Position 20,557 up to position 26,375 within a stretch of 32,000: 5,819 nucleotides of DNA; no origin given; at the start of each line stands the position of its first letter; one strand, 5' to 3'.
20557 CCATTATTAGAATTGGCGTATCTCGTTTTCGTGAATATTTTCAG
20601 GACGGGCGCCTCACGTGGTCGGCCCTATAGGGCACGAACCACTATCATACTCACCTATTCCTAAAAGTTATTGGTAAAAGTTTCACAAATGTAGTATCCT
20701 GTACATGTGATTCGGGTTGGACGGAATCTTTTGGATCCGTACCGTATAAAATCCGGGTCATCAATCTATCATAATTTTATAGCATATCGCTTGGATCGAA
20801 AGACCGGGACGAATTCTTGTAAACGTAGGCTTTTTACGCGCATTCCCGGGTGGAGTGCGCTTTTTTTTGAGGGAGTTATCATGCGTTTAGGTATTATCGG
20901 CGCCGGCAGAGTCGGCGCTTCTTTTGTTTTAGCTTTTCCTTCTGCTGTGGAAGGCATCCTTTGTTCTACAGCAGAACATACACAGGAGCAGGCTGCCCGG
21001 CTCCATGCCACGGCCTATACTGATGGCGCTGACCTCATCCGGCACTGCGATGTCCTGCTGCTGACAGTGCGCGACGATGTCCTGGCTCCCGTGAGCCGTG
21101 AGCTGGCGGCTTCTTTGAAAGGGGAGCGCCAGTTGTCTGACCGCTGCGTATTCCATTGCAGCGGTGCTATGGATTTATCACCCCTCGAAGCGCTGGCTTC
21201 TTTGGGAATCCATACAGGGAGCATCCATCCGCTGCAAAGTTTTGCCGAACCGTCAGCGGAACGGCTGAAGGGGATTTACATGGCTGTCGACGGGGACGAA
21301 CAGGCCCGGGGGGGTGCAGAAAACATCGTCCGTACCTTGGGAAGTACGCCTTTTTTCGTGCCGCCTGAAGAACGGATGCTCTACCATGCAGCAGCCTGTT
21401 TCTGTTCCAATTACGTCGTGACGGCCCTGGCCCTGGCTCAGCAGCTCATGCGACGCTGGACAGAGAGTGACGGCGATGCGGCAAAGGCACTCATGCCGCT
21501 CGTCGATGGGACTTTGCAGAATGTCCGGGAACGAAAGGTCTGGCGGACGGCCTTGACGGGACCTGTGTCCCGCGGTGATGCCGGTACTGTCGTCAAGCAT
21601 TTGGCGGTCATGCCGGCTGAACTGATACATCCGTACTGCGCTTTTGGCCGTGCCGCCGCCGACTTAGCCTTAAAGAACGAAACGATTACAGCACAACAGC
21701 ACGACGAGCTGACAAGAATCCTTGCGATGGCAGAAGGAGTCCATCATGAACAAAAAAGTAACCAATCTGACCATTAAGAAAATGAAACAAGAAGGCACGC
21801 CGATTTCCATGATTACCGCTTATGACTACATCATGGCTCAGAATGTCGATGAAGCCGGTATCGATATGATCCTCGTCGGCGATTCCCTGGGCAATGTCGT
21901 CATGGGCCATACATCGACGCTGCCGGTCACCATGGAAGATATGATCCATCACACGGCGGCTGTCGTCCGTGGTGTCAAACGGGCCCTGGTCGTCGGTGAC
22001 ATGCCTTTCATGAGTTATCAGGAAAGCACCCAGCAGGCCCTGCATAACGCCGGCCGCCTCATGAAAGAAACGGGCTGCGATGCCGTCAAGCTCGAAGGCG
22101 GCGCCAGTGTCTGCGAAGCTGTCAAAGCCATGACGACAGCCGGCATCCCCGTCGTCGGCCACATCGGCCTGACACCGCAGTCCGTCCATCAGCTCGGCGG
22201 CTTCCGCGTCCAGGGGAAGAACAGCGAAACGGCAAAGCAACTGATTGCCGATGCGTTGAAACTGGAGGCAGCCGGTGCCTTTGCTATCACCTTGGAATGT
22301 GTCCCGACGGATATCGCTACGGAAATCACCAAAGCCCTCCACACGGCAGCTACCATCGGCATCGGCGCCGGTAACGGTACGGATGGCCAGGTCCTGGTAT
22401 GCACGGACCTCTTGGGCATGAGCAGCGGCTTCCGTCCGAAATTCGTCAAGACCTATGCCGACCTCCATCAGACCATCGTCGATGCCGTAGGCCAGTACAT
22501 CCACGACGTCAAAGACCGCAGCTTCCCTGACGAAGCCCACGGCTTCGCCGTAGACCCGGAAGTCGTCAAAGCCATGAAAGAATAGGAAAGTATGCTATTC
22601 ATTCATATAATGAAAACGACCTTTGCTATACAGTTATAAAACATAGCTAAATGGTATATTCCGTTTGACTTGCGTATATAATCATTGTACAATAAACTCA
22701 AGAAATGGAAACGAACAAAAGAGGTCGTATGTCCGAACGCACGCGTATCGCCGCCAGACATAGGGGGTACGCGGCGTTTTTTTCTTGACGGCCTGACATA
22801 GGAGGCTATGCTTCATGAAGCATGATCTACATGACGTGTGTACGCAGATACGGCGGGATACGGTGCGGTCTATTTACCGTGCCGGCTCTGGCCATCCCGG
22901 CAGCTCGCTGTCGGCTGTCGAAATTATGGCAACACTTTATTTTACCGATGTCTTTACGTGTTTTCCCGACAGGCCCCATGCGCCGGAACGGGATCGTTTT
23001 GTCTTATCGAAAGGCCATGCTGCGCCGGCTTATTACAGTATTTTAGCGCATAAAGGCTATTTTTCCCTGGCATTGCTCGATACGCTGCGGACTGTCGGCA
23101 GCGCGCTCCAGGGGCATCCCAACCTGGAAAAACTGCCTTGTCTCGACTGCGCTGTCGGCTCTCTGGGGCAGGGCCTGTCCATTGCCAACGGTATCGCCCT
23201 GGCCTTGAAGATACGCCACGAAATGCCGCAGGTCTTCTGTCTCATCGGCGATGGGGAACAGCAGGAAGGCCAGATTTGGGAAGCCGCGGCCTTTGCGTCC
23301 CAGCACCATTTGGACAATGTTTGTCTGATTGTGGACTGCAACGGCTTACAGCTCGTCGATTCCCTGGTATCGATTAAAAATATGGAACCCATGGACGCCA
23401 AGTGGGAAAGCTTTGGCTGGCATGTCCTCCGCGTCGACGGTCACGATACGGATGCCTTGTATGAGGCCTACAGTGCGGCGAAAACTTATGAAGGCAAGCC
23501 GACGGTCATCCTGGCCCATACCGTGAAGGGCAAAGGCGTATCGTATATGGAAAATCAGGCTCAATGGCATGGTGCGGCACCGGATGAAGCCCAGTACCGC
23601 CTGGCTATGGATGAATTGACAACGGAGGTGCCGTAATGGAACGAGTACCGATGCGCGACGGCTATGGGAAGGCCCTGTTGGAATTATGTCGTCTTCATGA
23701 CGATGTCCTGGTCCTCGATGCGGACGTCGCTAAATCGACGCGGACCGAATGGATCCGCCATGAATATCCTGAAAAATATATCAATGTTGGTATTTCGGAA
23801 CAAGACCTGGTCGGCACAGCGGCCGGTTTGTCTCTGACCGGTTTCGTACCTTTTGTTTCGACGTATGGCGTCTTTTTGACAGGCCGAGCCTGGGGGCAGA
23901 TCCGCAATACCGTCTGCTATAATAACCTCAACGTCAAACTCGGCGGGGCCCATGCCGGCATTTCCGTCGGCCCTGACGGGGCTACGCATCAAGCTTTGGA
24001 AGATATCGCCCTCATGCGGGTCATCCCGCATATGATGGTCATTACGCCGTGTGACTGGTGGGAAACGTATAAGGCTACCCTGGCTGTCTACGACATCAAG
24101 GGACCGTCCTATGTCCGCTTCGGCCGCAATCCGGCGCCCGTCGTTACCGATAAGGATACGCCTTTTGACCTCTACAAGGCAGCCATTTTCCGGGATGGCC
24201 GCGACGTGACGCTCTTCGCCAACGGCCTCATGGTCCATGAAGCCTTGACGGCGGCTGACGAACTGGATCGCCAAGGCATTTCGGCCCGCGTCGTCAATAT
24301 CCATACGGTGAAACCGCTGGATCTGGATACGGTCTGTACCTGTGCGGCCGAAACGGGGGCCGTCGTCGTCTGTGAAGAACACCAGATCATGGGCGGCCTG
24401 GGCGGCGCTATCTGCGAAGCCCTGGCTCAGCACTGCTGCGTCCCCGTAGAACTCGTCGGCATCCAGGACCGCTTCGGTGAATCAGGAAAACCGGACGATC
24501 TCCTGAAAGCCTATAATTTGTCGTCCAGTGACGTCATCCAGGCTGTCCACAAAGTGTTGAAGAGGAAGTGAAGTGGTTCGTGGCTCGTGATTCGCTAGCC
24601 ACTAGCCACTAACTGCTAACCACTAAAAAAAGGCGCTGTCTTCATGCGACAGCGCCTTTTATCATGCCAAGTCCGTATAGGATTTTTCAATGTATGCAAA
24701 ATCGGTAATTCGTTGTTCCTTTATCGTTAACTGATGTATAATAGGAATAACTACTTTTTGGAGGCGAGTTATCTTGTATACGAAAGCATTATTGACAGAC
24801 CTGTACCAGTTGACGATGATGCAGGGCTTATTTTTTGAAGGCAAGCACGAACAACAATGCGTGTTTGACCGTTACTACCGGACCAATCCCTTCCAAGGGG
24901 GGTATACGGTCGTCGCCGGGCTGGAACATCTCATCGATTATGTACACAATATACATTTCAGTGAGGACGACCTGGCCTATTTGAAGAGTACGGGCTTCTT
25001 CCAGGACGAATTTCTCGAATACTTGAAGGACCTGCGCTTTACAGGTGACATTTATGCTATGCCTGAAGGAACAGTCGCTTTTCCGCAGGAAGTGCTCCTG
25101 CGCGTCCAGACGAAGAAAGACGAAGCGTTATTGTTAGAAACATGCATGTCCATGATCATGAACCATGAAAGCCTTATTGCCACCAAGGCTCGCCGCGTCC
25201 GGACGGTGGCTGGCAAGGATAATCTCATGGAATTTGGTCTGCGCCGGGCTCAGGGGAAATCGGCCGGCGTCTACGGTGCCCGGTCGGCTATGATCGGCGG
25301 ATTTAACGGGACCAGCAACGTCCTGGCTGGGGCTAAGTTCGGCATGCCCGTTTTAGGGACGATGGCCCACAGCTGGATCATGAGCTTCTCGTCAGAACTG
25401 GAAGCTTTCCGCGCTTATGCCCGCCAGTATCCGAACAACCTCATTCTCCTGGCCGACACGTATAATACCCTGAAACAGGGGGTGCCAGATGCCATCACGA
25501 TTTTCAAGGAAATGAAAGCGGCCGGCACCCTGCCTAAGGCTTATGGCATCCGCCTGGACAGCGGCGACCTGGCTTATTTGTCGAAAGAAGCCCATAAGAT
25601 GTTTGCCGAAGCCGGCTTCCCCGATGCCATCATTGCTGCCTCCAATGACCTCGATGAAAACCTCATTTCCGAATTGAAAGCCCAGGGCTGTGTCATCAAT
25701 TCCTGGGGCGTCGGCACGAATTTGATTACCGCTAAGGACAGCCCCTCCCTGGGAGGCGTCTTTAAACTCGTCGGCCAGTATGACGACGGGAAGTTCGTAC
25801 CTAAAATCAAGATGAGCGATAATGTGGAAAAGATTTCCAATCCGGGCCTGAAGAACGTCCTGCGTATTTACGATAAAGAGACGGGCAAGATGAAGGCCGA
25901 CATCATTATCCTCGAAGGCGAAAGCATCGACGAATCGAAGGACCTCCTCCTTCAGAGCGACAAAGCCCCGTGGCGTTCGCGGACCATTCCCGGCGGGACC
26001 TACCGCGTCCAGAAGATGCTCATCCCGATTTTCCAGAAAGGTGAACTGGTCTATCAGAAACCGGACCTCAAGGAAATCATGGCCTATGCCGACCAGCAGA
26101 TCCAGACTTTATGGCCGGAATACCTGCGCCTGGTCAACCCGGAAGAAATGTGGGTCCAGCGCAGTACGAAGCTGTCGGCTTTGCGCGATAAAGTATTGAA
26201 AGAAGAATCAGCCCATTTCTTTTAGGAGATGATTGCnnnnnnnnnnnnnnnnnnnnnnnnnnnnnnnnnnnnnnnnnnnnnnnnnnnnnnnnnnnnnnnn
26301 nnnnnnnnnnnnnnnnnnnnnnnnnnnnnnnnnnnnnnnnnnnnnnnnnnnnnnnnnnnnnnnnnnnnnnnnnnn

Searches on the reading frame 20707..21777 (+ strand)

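Call 9: search_protein_families(library=pfam, proteins=[window:20707-21777:+])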
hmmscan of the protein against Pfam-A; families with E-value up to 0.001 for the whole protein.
window:20707-21777:+ (356 aa): 3 families
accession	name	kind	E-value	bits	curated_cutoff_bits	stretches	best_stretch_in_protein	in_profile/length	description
PF10728.14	DUF2520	-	2e-33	115.2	25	1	190-315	1-123/125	Domain of unknown function (DUF2520)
PF10727.15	Rossmann-like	-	5e-09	36.4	23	1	59-175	15-131/131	Rossmann-like domain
PF03807.23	F420_oxidored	-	1.6e-05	25.9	21.6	1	60-139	1-85/94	NADP oxidoreductase coenzyme F420-dependent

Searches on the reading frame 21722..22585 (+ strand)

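Call 9: search_protein_families(library=pfam, proteins=[window:21722-22585:+])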
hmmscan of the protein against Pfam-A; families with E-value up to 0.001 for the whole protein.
window:21722-22585:+ (287 aa): 2 families
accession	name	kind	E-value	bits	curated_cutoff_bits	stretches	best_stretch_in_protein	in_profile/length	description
PF02548.21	Pantoate_transf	-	6.8e-119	396.5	28.7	1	12-270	1-258/259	Ketopantoate hydroxymethyltransferase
PF13714.12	PEP_mutase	-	0.00063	19.8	31.5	1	19-127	2-107/240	Phosphoenolpyruvate phosphomutase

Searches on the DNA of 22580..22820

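Call 66: search_rna_families(source=window, start=22580, end=22820, threshold=evalue, max_evalue=0.1)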
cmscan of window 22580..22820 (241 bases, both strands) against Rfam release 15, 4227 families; matches with E-value up to 0.1: 0.
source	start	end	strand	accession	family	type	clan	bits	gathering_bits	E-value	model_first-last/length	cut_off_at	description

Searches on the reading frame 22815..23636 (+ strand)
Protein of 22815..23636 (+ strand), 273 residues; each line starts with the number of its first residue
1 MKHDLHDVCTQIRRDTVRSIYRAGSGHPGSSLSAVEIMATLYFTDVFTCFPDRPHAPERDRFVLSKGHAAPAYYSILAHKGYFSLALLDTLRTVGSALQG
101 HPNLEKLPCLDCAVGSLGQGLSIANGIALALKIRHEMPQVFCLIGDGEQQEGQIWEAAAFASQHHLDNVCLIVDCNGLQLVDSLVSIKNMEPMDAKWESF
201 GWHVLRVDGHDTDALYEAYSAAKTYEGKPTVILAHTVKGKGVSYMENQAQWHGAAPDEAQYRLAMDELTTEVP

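Call 9: search_protein_families(library=pfam, proteins=[window:22815-23636:+])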
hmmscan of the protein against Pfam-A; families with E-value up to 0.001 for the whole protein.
window:22815-23636:+ (273 aa): 5 families
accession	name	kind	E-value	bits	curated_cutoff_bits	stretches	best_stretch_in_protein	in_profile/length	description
PF00456.26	Transketolase_N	-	1.4e-48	166.1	22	1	9-262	6-269/334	Transketolase, thiamine diphosphate binding domain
PF13292.11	DXP_synthase_N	-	2.1e-13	50.6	21.2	1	2-178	15-173/274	1-deoxy-D-xylulose-5-phosphate synthase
PF00676.26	E1_dh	-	1.6e-11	44.2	22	1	116-237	102-225/300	Dehydrogenase E1 component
PF09364.15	XFP_N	-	6.5e-05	22.3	23.7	1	115-219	140-244/364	XFP N-terminal domain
PF02775.26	TPP_enzyme_C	-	7.4e-05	23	21.9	1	114-208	27-128/151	Thiamine pyrophosphate enzyme, C-terminal TPP binding domain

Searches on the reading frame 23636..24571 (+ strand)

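Call 10: search_protein_families(library=pfam, proteins=[window:23636-24571:+])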
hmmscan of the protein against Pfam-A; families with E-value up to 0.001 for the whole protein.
window:23636-24571:+ (311 aa): 3 families
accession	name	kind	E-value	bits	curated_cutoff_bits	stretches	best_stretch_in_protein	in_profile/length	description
PF02779.29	Transket_pyr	-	1.7e-39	135.7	27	1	4-165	3-170/174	Transketolase, pyrimidine binding domain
PF02780.25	Transketolase_C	-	1.1e-32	113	25.9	1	181-300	2-124/124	Transketolase, C-terminal domain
PF22613.1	Transketolase_C_1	-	9.6e-07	29.5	27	1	187-294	10-111/113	Transketolase-like TK C-terminal domain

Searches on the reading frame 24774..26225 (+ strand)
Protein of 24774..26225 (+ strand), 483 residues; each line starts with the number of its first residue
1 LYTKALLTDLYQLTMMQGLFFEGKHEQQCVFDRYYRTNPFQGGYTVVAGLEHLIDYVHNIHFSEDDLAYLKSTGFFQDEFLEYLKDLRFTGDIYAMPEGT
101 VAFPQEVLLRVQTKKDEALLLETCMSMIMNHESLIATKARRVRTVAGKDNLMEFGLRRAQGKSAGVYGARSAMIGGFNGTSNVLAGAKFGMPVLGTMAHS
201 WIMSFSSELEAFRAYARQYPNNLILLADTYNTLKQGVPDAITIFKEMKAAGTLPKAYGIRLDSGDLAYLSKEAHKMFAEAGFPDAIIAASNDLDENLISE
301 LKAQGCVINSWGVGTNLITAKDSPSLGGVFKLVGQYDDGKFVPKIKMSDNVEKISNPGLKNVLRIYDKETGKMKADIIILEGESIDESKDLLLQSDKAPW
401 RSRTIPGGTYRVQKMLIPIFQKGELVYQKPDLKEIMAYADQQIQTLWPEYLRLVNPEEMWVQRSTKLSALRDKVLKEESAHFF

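Call 10: search_protein_families(library=pfam, proteins=[window:24774-26225:+])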
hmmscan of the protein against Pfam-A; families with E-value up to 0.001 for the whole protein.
window:24774-26225:+ (483 aa): 3 families
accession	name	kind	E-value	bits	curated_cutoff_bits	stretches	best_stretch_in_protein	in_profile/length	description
PF17767.7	NAPRTase_N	-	5.3e-35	120.9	32.6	1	6-130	1-125/125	Nicotinate phosphoribosyltransferase (NAPRTase) N-terminal domain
PF17956.6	NAPRTase_C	-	7.9e-27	94.4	23.3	1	360-470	2-110/111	Nicotinate phosphoribosyltransferase C-terminal domain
PF04095.22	NAPRTase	-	1.2e-11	45.2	20.8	1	151-319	3-180/239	Nicotinate phosphoribosyltransferase (NAPRTase) family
